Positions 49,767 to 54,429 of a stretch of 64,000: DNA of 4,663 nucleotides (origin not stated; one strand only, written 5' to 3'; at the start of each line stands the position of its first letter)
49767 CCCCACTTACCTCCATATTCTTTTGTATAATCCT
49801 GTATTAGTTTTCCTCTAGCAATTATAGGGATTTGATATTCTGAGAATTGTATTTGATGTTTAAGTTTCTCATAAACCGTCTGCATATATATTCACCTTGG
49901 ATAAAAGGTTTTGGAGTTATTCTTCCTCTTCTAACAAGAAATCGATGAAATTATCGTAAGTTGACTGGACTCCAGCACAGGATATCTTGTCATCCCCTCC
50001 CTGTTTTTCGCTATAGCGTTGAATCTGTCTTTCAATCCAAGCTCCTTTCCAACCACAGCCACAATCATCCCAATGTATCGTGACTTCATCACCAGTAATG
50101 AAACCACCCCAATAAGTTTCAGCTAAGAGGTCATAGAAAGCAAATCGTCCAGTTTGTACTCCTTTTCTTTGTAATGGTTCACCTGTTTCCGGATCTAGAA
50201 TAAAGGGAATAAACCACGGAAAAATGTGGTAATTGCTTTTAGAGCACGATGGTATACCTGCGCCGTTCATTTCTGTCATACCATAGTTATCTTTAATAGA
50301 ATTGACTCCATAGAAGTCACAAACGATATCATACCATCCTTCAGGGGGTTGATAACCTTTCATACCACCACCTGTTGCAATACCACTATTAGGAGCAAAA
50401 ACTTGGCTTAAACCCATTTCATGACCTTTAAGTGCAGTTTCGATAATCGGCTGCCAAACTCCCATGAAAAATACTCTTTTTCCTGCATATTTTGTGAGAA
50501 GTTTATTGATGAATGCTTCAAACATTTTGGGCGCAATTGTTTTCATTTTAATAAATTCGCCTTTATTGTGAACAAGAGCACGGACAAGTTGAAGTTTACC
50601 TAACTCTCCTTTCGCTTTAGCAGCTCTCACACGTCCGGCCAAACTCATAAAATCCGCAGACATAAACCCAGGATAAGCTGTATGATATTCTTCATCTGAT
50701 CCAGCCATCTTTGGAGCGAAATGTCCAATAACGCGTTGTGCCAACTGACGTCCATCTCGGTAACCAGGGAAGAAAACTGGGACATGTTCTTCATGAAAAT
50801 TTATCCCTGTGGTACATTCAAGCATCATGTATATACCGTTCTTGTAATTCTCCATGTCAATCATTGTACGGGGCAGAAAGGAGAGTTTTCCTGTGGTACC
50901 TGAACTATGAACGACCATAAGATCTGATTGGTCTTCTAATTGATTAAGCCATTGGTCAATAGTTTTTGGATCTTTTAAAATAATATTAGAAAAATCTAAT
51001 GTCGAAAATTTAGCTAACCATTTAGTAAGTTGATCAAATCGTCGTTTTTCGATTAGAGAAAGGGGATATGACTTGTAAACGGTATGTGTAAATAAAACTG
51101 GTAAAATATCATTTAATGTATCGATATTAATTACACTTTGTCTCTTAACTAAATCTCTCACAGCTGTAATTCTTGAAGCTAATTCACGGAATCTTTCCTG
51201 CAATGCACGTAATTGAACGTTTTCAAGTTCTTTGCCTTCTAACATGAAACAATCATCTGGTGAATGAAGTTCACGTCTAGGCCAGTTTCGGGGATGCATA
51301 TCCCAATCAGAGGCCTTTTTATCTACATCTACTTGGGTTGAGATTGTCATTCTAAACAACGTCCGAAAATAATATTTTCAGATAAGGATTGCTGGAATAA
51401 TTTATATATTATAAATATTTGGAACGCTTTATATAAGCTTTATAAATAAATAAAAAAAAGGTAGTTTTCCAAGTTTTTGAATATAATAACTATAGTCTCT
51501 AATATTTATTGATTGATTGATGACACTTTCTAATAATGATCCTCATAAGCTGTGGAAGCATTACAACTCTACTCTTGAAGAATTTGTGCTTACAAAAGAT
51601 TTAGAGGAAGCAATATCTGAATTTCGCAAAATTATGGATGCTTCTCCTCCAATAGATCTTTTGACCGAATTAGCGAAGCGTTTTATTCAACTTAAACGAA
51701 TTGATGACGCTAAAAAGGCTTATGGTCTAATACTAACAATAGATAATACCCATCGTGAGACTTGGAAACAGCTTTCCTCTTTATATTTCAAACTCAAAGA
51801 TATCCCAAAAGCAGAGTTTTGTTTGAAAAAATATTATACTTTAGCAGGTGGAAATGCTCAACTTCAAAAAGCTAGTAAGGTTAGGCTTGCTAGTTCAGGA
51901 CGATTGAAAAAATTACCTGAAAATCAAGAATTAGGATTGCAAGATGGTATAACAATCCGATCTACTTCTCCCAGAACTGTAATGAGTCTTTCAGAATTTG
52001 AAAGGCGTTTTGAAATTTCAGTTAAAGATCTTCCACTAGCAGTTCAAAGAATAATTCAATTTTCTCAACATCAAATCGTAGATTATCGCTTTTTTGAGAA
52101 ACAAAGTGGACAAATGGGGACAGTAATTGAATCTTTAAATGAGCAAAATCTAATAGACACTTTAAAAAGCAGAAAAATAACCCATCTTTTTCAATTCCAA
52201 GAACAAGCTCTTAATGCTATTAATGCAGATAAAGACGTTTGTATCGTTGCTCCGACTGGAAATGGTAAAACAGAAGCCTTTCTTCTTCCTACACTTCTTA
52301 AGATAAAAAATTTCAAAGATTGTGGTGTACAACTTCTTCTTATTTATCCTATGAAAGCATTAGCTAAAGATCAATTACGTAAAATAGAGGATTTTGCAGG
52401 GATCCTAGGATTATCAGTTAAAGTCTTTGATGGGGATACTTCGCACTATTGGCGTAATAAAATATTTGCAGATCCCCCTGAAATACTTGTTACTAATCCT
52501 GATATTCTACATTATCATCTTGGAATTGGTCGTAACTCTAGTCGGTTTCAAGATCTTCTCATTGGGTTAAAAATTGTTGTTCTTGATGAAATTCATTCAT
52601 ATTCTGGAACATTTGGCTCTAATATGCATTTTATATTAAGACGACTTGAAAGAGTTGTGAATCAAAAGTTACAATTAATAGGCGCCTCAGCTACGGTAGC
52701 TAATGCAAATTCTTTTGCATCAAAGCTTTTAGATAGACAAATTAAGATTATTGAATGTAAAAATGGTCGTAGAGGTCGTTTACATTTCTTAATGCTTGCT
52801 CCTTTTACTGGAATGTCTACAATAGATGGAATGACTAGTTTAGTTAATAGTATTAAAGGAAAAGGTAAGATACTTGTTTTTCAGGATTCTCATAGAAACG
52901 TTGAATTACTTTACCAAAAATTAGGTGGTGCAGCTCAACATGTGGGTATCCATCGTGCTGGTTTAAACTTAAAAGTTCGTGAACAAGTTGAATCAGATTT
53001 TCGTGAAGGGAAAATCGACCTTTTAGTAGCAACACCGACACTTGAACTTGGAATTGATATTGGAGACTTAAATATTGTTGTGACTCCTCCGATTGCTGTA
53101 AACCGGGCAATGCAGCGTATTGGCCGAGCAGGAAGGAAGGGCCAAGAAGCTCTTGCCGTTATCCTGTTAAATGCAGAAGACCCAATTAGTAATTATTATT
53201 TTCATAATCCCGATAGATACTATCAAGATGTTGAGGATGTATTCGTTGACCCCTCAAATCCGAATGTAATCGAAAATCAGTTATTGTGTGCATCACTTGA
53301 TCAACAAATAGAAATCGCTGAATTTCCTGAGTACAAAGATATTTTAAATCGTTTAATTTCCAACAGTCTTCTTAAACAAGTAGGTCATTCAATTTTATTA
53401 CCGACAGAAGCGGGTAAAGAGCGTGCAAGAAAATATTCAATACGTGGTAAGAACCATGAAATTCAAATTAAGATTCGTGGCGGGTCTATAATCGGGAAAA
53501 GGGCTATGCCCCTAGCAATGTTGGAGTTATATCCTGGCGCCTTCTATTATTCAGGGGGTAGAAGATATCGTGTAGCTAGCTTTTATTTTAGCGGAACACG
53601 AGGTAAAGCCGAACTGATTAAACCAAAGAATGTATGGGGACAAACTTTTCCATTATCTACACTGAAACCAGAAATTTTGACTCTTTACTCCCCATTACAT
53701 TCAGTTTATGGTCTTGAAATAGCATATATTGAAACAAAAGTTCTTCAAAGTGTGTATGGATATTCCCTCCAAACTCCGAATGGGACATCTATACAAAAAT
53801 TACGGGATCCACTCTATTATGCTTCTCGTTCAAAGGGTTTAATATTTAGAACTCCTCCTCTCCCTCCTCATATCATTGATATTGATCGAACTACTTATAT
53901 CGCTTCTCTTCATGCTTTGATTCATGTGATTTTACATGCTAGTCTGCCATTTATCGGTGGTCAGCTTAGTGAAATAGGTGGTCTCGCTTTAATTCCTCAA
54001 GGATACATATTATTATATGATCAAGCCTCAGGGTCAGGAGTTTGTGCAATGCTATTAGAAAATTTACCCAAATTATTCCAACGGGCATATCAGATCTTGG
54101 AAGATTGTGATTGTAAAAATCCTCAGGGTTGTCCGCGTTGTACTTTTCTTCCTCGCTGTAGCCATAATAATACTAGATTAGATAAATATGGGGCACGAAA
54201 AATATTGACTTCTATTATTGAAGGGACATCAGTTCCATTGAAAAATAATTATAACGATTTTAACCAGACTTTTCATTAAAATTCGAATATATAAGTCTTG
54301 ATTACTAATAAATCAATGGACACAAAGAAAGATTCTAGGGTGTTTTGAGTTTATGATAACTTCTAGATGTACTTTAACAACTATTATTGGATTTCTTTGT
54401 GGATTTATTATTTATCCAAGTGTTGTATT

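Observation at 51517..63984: Neighbourhood mixing active SF2 helicases with apparently dead Hef-like and HerA-like paralogues: candidate undescribed DNA-processing (repair or defence) system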

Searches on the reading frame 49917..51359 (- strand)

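Call 9: search_protein_families(library=pfam, proteins=[window:49917-51359:-], max_evalue=0.001)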
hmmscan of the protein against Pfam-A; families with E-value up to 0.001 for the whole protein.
window:49917-51359:- (480 aa): 0 families

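Call 85: search_protein_families(library=ncbifam, proteins=[window:49917-51359:-], max_evalue=0.1)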
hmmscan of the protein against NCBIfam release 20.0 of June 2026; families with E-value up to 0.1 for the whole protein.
window:49917-51359:- (480 aa): 3 families
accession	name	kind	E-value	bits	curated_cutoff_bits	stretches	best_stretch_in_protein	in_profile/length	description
NF041878.1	paak_haloarch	equivalog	3.1e-07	29.3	700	1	351-437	225-313/427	phenylacetate--CoA ligase PaaK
NF045666.1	DVU1553_fam_AMP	equivalog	0.0046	16.1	300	0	356-447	237-329/331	DVU_1553 family AMP-dependent CoA ligase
NF041217.1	BagE_FevW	exception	0.02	13.9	800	1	355-439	220-302/424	bagremycin/ferroverdin synthetase BagE/FevW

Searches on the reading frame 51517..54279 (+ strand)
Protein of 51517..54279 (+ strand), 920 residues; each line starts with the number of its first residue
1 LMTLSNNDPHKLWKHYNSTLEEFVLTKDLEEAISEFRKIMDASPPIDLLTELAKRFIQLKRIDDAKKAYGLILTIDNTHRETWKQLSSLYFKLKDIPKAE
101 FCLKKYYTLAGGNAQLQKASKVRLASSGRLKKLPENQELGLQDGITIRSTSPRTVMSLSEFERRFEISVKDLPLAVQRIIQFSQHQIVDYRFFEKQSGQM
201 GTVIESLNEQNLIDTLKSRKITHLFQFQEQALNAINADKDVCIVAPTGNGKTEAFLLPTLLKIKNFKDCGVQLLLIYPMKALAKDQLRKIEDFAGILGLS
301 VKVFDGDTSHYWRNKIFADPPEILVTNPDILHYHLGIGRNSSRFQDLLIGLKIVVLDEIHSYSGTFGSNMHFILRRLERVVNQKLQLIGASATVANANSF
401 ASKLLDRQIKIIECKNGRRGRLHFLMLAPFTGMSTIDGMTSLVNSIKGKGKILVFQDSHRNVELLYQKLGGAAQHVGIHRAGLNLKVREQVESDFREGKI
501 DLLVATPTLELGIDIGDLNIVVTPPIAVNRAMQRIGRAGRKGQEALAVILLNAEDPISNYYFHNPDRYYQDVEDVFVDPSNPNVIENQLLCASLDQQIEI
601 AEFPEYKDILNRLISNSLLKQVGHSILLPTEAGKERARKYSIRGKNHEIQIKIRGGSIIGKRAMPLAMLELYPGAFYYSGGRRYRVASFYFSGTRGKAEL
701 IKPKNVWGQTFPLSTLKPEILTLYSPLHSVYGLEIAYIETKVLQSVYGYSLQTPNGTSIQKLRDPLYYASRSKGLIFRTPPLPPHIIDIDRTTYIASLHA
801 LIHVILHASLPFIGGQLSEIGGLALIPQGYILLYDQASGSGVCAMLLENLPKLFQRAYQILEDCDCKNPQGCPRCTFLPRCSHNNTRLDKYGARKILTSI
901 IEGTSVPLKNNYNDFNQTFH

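Call 4: search_protein_families(library=pfam, proteins=[window:51517-54279:+], max_evalue=0.1)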
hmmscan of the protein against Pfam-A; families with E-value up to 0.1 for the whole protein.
window:51517-54279:+ (920 aa): 12 families
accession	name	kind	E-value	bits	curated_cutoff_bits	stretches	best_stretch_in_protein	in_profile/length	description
PF00270.35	DEAD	-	5.5e-34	117.8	26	1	227-396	3-163/167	DEAD/DEAH box helicase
PF00271.37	Helicase_C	-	3.7e-15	56.6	23.5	1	443-542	10-110/110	Helicase conserved C-terminal domain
PF09369.15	MZB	-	2e-10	41.7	24.2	1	803-876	3-80/80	MrfA Zn-binding domain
PF04851.21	ResIII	-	8.8e-07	29.4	22.5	1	224-394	4-162/164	Type III restriction enzyme, res subunit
PF22590.2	Cas3-like_C_2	-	5.9e-06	27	27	1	474-542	38-105/106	CRISPR-associated nuclease/helicase Cas3, C-terminal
PF07719.23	TPR_2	-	0.0001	22.6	27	0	81-110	2-31/34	Tetratricopeptide repeat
PF13181.12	TPR_8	-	0.00016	22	25.7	0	85-110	6-31/34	Tetratricopeptide repeat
PF14559.12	TPR_19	-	0.00056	20.6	25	2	27-81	5-59/68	Tetratricopeptide repeat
PF13428.12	TPR_14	-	0.0037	18.3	23.5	0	47-87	2-42/44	Tetratricopeptide repeat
PF25068.1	ARM_TT21_4th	-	0.027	15.2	30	0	23-68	9-54/153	Tetratricopeptide repeat protein 21 forth ARM domain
PF02534.20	T4SS-DNA_transf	-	0.033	13.5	20.1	1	208-264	15-70/468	Type IV secretory system Conjugative DNA transfer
PF07517.20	SecA_DEAD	-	0.04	13.6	24.6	1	218-359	70-206/290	SecA DEAD-like domain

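Call 5: search_protein_families(library=padloc, proteins=[window:51517-54279:+], max_evalue=0.1)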
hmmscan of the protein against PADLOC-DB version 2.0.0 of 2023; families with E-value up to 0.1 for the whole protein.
window:51517-54279:+ (920 aa): 90 families (the best 25 are shown)
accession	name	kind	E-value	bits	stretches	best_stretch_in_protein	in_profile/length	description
PDLC02503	BrxHI|BrxHII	-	9.5e-64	213.9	1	221-597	22-399/698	BrxHI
PDLC03960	SngC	-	7.8e-49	165.1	1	220-555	21-375/720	-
PDLC00037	DruE3|DruE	-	6.5e-40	134.8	3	202-404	71-309/2055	SNF2 family N-terminal domain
PDLC00013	DruE1|DruE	-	1.3e-39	134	4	491-589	1074-1175/1776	SNF2 family N-terminal domain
PDLC00036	DruE3|DruE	-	6.3e-38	127.6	3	225-404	94-295/2023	SNF2 family N-terminal domain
PDLC02501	BrxHI|BrxHII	-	1.5e-36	123.9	1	222-550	22-351/925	BrxHI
PDLC00035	DruE3|DruE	-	5.5e-29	98.5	2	222-401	101-306/1460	SNF2 family N-terminal domain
PDLC02896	DpdJ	-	5.7e-29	98.5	2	312-405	328-423/1487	DpdJ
PDLC00015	DruE2|DruE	-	4.3e-27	92.3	3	497-571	1168-1244/1887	SNF2 family N-terminal domain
PDLC00051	DruE4|DruE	-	2.7e-26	89.5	3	498-571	1123-1198/1829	SNF2 family N-terminal domain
PDLC03928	PsyrT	-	7.5e-25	85.3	1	220-575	19-370/689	-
PDLC02570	DrmA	-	8.7e-25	85.2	2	353-564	412-647/851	DrmA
PDLC00014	DruE2|DruE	-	1.2e-23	80.6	3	491-567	1191-1269/1928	SNF2 family N-terminal domain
PDLC02569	DrmA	-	7.9e-23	78.2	2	352-563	657-893/1095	DrmA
PDLC02864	DpdF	-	9.6e-21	72.2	1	225-558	24-345/610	DpdF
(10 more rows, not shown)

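Call 6: search_protein_families(library=ncbifam, proteins=[window:51517-54279:+], max_evalue=0.1)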
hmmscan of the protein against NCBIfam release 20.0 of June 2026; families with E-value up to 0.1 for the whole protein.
window:51517-54279:+ (920 aa): 51 families (the best 25 are shown)
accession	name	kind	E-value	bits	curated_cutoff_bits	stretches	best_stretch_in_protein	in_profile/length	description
TIGR03817.1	DECH_helic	hypoth_equivalog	5.5e-80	269.6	874.1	1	209-901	22-739/742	helicase/secretion neighborhood putative DEAH-box helicase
TIGR04121.1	DEXH_lig_assoc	equivalog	1.7e-57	194.8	850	1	223-553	13-358/804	ligase-associated DNA damage response DEXH box helicase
NF010338.0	PRK13767.1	equivalog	1.8e-40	139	849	1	218-603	28-448/877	ATP-dependent helicase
NF041067.1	DpdJ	equivalog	2.7e-25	88.3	800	2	312-406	321-417/1482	protein DpdJ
NF008394.0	PRK11192.1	equivalog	2.9e-25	89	507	1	209-555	11-355/441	ATP-dependent RNA helicase SrmB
NF007284.0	PRK09751.1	equivalog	9.8e-25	86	1496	2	227-439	33-261/1538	ATP-dependent helicase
NF053631.1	RNA_helic_CshA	equivalog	7.8e-24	84.3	646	1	210-617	8-406/434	degradosome RNA helicase CshA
NF002654.0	PRK02362.1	equivalog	7.7e-23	80.7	887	2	210-473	10-267/739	ATP-dependent DNA helicase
NF008744.0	PRK11776.1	equivalog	1.4e-22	79.9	524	1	210-555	13-350/460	ATP-dependent RNA helicase DbpA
NF001308.0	PRK00254.1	equivalog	2.7e-19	68.9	1216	2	210-404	10-189/720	ATP-dependent DNA helicase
TIGR01587.1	cas3_core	equivalog_domain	3.8e-19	69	102.45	1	241-553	2-334/358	CRISPR-associated helicase Cas3'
NF053711.1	RNA_heli_RhlE1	exception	1.3e-18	67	750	1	212-554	12-351/434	RNA helicase RhlE1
TIGR00614.1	recQ_fam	subfamily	3e-18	65.9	219.8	1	226-555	14-334/470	RecQ family ATP-dependent DNA helicase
TIGR01389.1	recQ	equivalog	3.6e-18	65.3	640.2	1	227-556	17-333/591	DNA helicase RecQ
TIGR03158.1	cas3_cyano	exception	8.2e-17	61.4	69.1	2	239-294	14-63/357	type I-D CRISPR-associated helicase Cas3'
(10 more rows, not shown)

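Call 37: search_solved_structures(query=window:51517-54279:+, max_evalue=1e-10)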
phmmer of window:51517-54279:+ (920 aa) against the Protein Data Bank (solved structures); distinct sequences matched with E-value up to 1e-10: 48.
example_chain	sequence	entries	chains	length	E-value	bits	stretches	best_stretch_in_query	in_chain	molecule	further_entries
6znp_A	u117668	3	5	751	8.4e-52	179.8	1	185-689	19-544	Uncharacterized ATP-dependent helicase YprA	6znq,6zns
5v9x_A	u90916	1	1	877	1.1e-25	93.5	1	228-471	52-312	ATP-dependent DNA helicase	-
7lhl_A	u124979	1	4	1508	5.1e-25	91.2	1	228-471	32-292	ATP-dependent DNA helicase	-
9tu7_Y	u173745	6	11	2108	5.4e-25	91.2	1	207-403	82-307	DEAD/DEAH box helicase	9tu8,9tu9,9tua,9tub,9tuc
7zpq_CA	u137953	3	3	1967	1.5e-18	69.8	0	235-409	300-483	SLH1 isoform 1 | RQC trigger complex helicase SLH1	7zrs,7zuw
8alz_B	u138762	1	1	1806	5.4e-18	68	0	233-400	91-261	Activating signal cointegrator 1 complex subunit 3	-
9b15_A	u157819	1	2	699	3.5e-17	65.3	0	212-494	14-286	ATP-dependent DNA helicase Hel308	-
3pew_A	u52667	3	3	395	1.2e-16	63.5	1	218-577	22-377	ATP-dependent RNA helicase DBP5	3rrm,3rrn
3pey_A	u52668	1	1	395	1.5e-16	63.2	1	218-577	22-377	ATP-dependent RNA helicase DBP5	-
8dpe_A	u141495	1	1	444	1.6e-16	63.1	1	211-556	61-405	ATP-dependent RNA helicase DDX42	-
5elx_A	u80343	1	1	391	1.7e-16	63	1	220-577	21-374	ATP-dependent RNA helicase DBP5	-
4bru_A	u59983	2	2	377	3.2e-16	62.1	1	227-560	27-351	ATP-DEPENDENT RNA HELICASE DHH1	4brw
6l5m_A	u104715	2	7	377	3.5e-16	62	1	211-549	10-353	Nucleolar RNA helicase 2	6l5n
6l5l_A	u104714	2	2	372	5.6e-16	61.3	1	211-549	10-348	Nucleolar RNA helicase 2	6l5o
1s2m_A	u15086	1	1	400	5.8e-16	61.3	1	227-560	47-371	Putative ATP-dependent RNA helicase DHH1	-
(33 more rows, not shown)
